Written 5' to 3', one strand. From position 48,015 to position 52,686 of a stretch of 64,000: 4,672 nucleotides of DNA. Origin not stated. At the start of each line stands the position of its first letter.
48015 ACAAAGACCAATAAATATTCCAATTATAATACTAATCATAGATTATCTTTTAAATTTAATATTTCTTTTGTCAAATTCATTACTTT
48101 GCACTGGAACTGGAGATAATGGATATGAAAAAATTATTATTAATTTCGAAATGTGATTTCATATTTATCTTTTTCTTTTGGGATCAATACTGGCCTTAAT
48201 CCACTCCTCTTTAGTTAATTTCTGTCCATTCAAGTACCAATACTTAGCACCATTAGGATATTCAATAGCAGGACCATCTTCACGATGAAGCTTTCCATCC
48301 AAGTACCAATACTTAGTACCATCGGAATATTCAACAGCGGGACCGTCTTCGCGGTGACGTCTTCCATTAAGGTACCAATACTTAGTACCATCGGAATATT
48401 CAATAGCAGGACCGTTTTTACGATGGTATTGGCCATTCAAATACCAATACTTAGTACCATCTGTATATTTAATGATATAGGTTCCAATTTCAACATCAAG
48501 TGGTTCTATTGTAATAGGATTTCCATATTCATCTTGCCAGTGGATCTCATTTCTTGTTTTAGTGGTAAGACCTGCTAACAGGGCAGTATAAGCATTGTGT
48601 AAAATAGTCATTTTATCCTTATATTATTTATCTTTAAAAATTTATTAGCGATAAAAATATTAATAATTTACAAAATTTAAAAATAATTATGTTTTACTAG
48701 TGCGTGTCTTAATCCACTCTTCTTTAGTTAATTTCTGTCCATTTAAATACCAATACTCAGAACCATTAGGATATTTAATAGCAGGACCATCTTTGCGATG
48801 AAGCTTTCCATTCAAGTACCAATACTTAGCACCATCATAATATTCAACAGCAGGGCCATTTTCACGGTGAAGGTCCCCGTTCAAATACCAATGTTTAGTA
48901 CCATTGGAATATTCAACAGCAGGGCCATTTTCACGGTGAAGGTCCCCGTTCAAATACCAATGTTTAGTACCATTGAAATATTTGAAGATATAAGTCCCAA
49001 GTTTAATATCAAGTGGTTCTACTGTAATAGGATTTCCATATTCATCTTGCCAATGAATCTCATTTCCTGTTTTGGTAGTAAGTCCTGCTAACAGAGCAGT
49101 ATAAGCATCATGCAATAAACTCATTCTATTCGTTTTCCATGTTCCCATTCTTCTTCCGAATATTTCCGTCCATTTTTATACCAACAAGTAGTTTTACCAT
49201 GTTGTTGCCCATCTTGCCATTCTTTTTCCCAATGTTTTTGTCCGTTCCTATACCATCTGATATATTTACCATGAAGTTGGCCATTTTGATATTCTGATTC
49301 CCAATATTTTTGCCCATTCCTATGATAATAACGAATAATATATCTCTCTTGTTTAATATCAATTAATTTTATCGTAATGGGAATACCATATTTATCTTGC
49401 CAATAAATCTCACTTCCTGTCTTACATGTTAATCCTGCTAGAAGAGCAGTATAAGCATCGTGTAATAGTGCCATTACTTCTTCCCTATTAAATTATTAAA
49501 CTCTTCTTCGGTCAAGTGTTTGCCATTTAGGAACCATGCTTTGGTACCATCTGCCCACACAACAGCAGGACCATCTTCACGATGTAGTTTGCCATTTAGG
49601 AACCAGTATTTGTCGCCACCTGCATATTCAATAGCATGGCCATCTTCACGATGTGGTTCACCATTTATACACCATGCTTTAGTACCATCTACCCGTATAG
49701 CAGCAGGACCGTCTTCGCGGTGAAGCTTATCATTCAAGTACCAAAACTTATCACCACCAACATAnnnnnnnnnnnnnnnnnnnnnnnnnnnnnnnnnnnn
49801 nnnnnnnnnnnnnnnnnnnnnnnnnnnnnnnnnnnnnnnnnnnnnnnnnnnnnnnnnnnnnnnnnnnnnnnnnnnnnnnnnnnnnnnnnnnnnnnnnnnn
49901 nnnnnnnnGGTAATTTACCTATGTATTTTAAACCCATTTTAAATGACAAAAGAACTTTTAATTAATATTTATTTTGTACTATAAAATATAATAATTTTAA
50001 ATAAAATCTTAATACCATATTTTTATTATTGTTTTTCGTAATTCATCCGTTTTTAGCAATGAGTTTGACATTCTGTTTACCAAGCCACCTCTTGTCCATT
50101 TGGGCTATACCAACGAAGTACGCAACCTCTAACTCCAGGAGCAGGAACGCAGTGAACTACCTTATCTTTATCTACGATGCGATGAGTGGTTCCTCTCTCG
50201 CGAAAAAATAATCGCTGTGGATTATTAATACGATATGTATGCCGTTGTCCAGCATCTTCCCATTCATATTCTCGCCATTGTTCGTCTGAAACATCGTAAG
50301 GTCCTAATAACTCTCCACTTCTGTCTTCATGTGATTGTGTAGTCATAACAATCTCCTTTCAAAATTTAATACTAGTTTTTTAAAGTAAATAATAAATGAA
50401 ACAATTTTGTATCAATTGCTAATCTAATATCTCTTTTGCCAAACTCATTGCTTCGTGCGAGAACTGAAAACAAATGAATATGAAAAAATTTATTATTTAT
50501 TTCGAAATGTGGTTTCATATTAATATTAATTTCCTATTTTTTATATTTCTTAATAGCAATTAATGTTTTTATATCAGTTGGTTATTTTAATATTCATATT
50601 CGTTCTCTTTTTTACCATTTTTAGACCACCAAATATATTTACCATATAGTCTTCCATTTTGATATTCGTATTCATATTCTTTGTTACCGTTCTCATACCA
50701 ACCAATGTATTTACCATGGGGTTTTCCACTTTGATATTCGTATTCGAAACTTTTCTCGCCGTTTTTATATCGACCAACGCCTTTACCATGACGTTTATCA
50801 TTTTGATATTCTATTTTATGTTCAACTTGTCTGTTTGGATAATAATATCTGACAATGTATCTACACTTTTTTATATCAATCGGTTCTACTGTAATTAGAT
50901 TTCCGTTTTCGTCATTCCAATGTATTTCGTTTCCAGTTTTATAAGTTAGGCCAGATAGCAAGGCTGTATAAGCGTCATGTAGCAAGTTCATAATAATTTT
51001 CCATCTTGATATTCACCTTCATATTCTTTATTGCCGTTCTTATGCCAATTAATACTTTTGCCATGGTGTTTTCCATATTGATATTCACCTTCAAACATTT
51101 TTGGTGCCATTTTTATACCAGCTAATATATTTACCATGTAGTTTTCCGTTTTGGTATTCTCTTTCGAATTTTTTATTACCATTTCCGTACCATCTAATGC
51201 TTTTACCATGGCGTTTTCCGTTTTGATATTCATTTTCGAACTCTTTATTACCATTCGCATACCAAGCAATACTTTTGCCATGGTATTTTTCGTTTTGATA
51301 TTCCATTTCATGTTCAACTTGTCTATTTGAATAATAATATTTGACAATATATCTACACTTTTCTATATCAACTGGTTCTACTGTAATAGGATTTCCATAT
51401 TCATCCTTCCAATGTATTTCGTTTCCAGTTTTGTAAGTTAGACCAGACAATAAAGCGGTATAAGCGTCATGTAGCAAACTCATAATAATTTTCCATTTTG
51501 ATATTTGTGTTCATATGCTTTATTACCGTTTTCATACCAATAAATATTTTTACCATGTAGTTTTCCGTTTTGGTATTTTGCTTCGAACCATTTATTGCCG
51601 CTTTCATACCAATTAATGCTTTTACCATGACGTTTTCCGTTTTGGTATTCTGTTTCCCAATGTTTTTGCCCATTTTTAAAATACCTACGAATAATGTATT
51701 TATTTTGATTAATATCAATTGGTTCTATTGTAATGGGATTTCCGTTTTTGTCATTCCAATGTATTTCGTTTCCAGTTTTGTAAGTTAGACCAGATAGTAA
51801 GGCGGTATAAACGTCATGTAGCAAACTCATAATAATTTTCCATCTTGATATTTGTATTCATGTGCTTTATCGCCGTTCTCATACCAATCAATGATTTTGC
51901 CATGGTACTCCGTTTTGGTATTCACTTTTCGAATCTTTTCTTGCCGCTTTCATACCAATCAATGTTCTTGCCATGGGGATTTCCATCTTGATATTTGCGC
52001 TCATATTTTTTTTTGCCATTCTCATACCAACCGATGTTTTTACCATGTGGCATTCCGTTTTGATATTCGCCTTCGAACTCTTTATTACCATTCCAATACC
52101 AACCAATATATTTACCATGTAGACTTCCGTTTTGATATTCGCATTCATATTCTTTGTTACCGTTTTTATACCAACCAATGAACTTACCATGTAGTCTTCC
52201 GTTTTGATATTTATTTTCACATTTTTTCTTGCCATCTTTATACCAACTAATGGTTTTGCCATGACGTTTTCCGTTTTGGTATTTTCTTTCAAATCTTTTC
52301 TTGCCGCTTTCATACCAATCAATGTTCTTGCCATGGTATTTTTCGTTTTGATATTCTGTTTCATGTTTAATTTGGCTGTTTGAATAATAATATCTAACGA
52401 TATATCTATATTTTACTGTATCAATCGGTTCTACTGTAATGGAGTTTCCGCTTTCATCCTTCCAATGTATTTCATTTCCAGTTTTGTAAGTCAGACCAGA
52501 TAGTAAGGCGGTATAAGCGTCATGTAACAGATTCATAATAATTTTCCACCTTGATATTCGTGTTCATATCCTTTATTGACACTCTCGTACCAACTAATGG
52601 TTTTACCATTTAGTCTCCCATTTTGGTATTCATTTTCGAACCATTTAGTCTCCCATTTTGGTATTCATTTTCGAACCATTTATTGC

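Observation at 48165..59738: Modular library: one conserved leader fused to interchangeable variable repeat domains (13 genes)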

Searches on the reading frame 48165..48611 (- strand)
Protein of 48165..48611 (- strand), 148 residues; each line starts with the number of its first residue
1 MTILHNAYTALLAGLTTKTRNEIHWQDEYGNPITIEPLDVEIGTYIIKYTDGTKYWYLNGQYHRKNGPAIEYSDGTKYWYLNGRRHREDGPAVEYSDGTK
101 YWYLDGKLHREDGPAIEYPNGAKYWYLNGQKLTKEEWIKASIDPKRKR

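Call 7: search_protein_families(library=pfam, proteins=[window:48165-48611:-], max_evalue=0.01)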
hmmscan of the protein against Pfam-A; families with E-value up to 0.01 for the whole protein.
window:48165-48611:- (148 aa): 4 families
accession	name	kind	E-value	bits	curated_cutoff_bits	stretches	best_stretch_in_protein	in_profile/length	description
PF20530.3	DUF6745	-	2.3e-06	27.5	27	0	106-131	64-89/206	Domain of unknown function (DUF6745)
PF16378.10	DUF4988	-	6.4e-05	23.3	30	0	42-85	47-92/183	Domain of unknown function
PF06832.18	BiPBP_C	-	0.00046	20.5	26.8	0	52-64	44-56/90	Penicillin-Binding Protein C-terminus Family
PF07202.18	Tcp10_C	-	0.0021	18.1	36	0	70-77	25-32/35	T-complex protein 10 C-terminus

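Call 9: search_protein_families(library=phrogs, proteins=[window:48165-48611:-], max_evalue=0.001)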
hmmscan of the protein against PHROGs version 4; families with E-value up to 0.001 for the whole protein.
window:48165-48611:- (148 aa): 3 families
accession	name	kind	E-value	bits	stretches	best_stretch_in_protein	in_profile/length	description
phrog_14557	-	unknown function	1.2e-06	29.2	0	119-131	22-34/38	-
phrog_26541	-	unknown function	4.2e-05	24.9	0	32-70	12-51/77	-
phrog_31813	-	unknown function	6.3e-05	23.2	0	54-83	223-252/378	-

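Call 16: find_related_loci(query=A1, collection=viral_contigs, flank=10000)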
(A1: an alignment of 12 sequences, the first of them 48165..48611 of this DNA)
Query A1 (148 aa) in viral_contigs; peptide patterns used: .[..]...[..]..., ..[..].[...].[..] (x = any residue, [..] = any of these).
43 stretches matched a pattern, but none encodes a relative of the query by tblastn (E <= 1e-3).

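Call 48: search_protein_families(library=ncbifam, proteins=[window:48165-48611:-], max_evalue=0.01)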
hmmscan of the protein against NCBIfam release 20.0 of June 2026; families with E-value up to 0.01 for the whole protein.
window:48165-48611:- (148 aa): 1 family
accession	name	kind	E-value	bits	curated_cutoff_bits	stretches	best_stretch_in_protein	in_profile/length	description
NF045891.1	ICE_Mbov_0400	subfamily_domain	0.0068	16.6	55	0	63-84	27-48/152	Mbov_0400 family ICE element protein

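Call 49: search_solved_structures(query=window:48165-48611:-, max_evalue=1, show_alignments=2)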
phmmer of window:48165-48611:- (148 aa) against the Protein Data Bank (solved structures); distinct sequences matched with E-value up to 1: 1.
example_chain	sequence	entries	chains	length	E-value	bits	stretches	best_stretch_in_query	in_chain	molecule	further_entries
6c6k_C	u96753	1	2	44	0.61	12.9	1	55-71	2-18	Interferon-induced protein with tetratricopeptide repeats 3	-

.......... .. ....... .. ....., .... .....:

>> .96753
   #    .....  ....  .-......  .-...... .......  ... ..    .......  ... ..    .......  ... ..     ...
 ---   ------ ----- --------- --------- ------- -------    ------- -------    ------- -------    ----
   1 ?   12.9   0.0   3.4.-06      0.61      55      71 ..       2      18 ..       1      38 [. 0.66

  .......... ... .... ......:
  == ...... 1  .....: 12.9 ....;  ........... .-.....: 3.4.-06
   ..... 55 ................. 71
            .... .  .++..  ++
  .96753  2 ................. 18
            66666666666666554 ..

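Call 61: predict_structure(alignment_id=A6)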
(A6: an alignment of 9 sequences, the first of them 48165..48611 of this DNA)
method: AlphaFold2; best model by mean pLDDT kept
length: 148 residues; sequences in the alignment: 9
mean_pLDDT: 93.6   pTM: 0.84
mean pLDDT of the five models: 93.6, 83.6, 81.7, 68.3, 60.5
residues with pLDDT >= 90: 133; 70-90: 9; 50-70: 4; < 50: 2
segments of 3 or more residues with pLDDT < 50: none
pLDDT, mean of each block of 10 residues (from residue 1): 89 95 93 95 95 97 96 98 96 98 97 96 97 94 63
secondary structure, 60 per line:
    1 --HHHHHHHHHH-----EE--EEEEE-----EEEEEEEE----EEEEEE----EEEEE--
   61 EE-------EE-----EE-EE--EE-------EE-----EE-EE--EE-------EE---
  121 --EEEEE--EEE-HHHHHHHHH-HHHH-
elements in order: H3-12 E22-26 E32-39 E44-49 E54-58 E123-127 E130-132 H134-142 H144-147

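Call 84: search_dna_similar(query=window:48165-48611:-, collection=phages, mode=protein, max_evalue=0.00001, max_rows=15)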
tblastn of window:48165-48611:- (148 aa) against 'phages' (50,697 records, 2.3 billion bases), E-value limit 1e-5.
Records with a match: 5; places in all: 16; records where one place covers at least 80% of the query: 0.
Best place of each record, by identity: 60-80% 2; <60% 3.
By first word of the organism name: Celeribacter 2; Agrobacterium 2; uncultured 1.
By host as written in the record: Celeribacter sp. IMCC12053 2; Agrobacterium tumefaciens C58 2; - 1.
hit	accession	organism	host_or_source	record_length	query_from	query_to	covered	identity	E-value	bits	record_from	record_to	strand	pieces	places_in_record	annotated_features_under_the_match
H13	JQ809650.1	Celeribacter phage P12053L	Celeribacter sp. IMCC12053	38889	45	116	49%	67.1%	3e-24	102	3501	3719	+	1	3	hypothetical protein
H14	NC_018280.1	Celeribacter phage P12053L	Celeribacter sp. IMCC12053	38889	45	116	49%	67.1%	3e-24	102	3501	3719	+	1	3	hypothetical protein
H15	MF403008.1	Agrobacterium phage Atu_ph07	Agrobacterium tumefaciens C58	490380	53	126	50%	42.7%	2e-9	61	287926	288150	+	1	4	hypothetical protein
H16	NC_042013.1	Agrobacterium phage Atu_ph07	Agrobacterium tumefaciens C58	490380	53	126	50%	42.7%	2e-9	61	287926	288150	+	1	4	hypothetical protein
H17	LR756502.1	uncultured phage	metagenomic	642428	46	107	42%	43.5%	2e-8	57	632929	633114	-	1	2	record has no annotation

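Call 87: search_protein_families(library=padloc, proteins=[window:48165-48611:-], max_evalue=0.001)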
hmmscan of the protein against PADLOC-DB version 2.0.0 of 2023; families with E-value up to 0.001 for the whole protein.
window:48165-48611:- (148 aa): 0 families

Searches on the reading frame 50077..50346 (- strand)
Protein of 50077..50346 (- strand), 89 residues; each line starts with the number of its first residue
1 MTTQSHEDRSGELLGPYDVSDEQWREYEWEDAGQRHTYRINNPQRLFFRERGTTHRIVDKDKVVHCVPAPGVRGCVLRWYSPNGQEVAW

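Call 7: search_protein_families(library=pfam, proteins=[window:50077-50346:-], max_evalue=0.01)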
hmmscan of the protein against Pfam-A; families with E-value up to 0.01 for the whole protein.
window:50077-50346:- (89 aa): 0 families

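Call 9: search_protein_families(library=phrogs, proteins=[window:50077-50346:-], max_evalue=0.001)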
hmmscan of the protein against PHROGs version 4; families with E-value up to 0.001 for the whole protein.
window:50077-50346:- (89 aa): 1 family
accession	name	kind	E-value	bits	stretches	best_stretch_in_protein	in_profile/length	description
phrog_27874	-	unknown function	6e-11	43.1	1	17-83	4-70/75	-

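Call 87: search_protein_families(library=padloc, proteins=[window:50077-50346:-], max_evalue=0.001)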
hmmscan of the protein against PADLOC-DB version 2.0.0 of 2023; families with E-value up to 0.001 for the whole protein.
window:50077-50346:- (89 aa): 0 families

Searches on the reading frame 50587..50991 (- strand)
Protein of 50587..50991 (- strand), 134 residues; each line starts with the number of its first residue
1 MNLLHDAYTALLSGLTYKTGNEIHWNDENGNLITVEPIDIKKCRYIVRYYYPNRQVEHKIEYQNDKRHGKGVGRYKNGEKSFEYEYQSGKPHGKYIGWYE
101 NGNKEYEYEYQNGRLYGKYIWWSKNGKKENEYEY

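Call 7: search_protein_families(library=pfam, proteins=[window:50587-50991:-], max_evalue=0.01)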
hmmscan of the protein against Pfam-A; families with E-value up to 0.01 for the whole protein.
window:50587-50991:- (134 aa): 1 family
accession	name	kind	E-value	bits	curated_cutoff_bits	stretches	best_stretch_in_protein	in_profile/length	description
PF07661.19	MORN_2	-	0.005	17.3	29.6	0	92-112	2-22/22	MORN repeat variant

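Call 9: search_protein_families(library=phrogs, proteins=[window:50587-50991:-], max_evalue=0.001)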
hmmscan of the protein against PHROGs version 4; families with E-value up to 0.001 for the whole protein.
window:50587-50991:- (134 aa): 0 families

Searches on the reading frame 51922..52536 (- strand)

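Call 7: search_protein_families(library=pfam, proteins=[window:51922-52536:-], max_evalue=0.01)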
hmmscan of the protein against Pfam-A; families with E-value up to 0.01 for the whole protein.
window:51922-52536:- (204 aa): 1 family
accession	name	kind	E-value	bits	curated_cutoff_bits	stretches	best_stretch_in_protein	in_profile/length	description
PF07661.19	MORN_2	-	2.9e-11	42.7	29.6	0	115-136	1-22/22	MORN repeat variant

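Call 9: search_protein_families(library=phrogs, proteins=[window:51922-52536:-], max_evalue=0.001)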
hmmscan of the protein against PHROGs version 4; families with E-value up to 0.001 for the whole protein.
window:51922-52536:- (204 aa): 0 families

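Call 48: search_protein_families(library=ncbifam, proteins=[window:51922-52536:-], max_evalue=0.01)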
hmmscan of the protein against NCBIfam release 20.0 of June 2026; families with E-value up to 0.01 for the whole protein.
window:51922-52536:- (204 aa): 1 family
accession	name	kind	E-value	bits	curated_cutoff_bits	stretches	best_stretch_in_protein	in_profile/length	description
NF033566.1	adhes_LIC20035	equivalog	0.008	15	250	1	54-136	175-262/434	LIC20035 family adhesin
